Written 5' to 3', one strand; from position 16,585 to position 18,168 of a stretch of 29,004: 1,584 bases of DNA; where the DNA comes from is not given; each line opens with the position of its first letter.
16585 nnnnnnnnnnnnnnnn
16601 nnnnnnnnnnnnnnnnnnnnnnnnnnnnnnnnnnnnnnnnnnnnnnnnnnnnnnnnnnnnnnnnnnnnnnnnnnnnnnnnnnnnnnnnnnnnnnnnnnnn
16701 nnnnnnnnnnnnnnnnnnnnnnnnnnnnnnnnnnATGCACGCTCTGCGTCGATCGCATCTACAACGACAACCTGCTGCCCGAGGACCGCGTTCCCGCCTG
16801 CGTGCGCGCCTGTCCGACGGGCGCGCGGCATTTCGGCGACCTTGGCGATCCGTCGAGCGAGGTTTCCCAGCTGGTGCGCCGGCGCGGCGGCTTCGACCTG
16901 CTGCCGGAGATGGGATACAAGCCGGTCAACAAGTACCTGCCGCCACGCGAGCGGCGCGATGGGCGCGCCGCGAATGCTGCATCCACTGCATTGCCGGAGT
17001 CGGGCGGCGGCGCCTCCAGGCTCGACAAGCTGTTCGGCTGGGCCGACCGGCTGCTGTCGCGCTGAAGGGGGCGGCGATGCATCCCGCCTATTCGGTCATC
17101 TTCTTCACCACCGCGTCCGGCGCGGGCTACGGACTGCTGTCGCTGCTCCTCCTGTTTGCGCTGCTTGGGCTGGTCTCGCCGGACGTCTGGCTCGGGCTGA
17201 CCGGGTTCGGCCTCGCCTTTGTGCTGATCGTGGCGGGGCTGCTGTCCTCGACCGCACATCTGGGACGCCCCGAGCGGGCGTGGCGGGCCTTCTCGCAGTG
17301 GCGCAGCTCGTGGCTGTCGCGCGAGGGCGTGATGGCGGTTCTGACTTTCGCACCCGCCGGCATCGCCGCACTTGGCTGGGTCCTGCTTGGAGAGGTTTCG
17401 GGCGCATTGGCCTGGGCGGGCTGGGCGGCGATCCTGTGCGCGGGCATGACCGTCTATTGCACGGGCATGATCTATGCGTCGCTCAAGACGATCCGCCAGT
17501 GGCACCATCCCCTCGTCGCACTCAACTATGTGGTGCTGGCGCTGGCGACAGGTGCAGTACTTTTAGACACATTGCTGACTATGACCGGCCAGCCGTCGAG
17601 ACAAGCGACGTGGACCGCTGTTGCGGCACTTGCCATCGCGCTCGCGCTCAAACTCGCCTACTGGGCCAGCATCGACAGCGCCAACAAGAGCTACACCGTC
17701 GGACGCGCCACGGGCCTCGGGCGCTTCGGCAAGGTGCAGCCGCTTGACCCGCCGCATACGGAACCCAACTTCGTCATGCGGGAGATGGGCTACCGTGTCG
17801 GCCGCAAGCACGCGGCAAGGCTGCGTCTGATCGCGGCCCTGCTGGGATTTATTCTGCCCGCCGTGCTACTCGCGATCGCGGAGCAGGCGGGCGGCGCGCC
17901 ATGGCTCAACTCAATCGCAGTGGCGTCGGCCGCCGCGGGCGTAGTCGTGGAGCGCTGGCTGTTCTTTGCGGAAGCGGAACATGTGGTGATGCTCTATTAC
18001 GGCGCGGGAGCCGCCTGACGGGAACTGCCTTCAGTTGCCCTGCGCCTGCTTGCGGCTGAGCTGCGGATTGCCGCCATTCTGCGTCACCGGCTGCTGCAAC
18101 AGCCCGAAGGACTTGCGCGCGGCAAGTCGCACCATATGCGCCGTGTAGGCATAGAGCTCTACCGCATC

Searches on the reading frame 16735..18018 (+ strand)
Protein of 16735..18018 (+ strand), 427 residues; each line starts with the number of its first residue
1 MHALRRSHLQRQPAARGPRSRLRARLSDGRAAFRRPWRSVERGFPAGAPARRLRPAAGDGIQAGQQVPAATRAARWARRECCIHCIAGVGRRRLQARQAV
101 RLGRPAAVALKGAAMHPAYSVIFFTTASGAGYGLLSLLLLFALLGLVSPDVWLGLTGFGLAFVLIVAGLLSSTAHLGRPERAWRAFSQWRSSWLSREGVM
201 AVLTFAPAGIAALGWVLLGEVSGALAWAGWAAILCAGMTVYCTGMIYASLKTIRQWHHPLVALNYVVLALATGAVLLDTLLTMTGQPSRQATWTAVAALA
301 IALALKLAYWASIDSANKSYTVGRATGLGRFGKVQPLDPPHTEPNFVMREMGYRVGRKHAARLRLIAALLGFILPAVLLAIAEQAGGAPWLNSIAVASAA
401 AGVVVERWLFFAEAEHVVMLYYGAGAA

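Call 9: search_protein_families(library=pfam, proteins=[window:16735-18018:+], max_evalue=0.01)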
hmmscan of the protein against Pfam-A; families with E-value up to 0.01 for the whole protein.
window:16735-18018:+ (427 aa): 2 families
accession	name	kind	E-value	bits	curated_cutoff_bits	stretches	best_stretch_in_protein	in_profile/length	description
PF04976.17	DmsC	-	2.4e-16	60.4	22.3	1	117-411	6-273/275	DMSO reductase anchor subunit (DmsC)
PF03916.19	NrfD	-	0.00018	21.7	25.8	1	122-304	18-219/313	Polysulphide reductase, NrfD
